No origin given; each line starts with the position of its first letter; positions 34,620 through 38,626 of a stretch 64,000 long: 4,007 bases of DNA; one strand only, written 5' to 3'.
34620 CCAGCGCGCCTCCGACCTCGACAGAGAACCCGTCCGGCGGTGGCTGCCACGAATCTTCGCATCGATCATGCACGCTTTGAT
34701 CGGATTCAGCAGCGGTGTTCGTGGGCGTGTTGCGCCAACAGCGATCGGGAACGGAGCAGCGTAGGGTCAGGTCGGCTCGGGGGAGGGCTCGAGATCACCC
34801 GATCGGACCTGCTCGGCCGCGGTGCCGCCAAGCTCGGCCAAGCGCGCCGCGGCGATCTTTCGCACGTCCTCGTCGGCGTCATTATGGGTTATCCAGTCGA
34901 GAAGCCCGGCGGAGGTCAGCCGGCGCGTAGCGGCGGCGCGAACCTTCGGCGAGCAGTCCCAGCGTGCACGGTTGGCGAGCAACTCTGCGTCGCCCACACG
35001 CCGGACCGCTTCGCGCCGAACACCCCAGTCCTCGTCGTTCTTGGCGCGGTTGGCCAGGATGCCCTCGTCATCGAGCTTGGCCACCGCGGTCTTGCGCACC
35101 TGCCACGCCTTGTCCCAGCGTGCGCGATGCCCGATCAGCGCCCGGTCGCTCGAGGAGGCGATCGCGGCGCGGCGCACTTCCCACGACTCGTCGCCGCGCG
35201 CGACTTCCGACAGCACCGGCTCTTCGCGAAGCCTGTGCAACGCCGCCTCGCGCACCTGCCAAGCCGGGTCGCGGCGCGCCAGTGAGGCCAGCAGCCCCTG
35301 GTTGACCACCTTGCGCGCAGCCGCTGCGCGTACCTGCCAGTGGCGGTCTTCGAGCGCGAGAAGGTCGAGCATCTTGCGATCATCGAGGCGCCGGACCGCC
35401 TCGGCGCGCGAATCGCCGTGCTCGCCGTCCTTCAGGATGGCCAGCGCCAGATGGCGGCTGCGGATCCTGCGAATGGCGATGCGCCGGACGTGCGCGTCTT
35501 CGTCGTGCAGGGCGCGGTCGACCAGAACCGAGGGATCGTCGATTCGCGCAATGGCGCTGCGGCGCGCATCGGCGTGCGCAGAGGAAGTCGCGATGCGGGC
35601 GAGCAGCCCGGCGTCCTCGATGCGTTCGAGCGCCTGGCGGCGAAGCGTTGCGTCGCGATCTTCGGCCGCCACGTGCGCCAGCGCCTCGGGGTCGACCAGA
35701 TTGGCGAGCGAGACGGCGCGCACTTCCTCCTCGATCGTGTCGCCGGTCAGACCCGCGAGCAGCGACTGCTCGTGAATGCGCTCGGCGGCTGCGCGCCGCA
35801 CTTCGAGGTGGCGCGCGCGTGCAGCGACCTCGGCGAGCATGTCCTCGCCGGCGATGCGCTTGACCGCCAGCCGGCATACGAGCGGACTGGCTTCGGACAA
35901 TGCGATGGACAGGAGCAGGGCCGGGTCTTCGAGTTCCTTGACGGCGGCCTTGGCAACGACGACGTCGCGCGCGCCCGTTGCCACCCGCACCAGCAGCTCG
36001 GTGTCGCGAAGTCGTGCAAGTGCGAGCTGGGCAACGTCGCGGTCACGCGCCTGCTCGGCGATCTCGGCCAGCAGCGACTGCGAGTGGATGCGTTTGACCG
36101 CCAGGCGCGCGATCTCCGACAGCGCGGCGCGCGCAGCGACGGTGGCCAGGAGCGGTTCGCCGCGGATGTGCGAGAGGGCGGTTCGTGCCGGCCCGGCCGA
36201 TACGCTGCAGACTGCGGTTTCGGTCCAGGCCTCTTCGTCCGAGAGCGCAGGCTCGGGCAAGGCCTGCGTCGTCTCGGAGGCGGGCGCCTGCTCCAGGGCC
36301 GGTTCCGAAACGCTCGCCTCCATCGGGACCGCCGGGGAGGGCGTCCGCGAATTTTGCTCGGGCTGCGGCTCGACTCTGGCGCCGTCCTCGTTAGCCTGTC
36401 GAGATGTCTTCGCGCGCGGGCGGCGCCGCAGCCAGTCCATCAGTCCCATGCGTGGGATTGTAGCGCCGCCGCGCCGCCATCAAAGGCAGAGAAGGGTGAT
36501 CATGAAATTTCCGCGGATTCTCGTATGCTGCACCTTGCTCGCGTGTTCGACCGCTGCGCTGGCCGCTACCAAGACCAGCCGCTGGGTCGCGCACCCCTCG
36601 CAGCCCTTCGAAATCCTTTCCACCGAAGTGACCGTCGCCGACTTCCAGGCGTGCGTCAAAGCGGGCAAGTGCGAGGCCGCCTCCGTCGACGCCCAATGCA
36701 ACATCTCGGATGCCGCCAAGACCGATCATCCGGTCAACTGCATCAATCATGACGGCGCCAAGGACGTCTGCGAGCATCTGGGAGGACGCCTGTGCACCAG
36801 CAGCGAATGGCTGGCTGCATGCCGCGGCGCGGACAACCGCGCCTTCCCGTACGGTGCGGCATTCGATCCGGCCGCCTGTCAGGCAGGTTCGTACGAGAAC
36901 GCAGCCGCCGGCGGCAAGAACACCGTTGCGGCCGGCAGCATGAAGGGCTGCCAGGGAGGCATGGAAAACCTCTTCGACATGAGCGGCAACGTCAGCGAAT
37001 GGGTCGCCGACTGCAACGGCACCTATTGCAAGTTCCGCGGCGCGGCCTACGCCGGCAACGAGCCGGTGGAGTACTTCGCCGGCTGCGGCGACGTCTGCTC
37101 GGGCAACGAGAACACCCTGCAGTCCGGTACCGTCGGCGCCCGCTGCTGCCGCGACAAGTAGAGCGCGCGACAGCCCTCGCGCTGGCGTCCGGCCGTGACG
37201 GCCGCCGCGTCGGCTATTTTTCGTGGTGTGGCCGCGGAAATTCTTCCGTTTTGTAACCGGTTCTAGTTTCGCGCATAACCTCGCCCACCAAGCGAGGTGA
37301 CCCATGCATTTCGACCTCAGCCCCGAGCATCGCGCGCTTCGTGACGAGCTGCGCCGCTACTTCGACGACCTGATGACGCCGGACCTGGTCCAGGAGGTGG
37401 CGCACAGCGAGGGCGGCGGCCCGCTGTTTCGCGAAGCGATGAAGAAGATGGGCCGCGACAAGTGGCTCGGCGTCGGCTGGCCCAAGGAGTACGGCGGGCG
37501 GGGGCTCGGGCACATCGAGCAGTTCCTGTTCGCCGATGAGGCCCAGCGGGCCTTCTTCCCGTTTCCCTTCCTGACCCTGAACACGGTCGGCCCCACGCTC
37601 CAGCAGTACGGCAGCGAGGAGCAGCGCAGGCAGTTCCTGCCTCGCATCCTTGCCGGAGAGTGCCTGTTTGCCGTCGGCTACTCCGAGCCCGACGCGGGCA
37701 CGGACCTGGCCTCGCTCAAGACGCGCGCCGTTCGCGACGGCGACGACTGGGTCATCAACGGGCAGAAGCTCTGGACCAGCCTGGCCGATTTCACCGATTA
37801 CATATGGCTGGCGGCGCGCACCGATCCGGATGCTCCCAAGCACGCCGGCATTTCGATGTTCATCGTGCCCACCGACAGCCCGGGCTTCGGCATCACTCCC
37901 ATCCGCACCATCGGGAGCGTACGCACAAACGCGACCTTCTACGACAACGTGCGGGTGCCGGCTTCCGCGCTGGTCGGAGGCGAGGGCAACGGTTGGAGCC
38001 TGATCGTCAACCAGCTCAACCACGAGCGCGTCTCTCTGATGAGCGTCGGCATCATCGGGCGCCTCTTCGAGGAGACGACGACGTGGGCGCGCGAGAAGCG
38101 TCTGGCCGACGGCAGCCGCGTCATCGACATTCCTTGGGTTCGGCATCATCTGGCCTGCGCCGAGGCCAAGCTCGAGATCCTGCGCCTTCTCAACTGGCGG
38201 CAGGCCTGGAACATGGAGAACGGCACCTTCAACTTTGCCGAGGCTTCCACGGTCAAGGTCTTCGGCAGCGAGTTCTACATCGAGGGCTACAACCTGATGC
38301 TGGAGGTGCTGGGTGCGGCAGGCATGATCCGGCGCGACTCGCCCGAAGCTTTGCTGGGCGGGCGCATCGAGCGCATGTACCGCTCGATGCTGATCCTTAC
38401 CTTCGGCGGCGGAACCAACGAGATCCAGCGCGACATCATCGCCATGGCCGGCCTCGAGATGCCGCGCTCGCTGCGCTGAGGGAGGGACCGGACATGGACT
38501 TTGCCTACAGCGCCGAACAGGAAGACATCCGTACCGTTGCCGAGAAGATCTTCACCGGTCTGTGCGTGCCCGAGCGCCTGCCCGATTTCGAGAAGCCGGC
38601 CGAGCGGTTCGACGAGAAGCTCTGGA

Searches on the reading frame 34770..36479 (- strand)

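Call 88: search_protein_families(library=pfam, proteins=[window:34770-36479:-], max_evalue=0.00001)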
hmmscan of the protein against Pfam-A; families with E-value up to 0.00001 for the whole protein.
window:34770-36479:- (570 aa): 1 family
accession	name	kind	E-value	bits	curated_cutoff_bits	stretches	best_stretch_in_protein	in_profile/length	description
PF02985.28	HEAT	-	6.7e-10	38.7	23.5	0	375-390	8-23/31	HEAT repeat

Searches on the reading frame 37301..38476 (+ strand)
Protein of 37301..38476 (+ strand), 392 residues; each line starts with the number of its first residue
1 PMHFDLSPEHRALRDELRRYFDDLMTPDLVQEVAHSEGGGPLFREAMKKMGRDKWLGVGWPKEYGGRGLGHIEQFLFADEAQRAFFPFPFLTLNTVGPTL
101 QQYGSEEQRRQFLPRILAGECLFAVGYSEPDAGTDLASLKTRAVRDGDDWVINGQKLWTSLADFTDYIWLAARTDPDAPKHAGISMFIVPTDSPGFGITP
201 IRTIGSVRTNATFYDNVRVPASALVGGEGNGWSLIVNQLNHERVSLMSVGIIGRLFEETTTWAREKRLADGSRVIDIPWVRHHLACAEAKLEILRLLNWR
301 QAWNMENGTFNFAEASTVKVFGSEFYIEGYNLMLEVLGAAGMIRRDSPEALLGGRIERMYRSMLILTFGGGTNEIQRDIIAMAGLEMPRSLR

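Call 88: search_protein_families(library=pfam, proteins=[window:37301-38476:+], max_evalue=0.00001)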
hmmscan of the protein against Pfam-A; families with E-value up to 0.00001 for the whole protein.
window:37301-38476:+ (392 aa): 3 families
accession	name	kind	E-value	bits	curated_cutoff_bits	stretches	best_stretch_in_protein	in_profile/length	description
PF00441.29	Acyl-CoA_dh_1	-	7e-35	120.8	22.4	1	229-383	1-148/150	Acyl-CoA dehydrogenase, C-terminal domain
PF02771.21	Acyl-CoA_dh_N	-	2.8e-22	79.7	22.9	1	7-120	1-113/113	Acyl-CoA dehydrogenase, N-terminal domain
PF02770.24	Acyl-CoA_dh_M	-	2.5e-21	76.1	33.3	1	124-209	1-89/97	Acyl-CoA dehydrogenase, middle domain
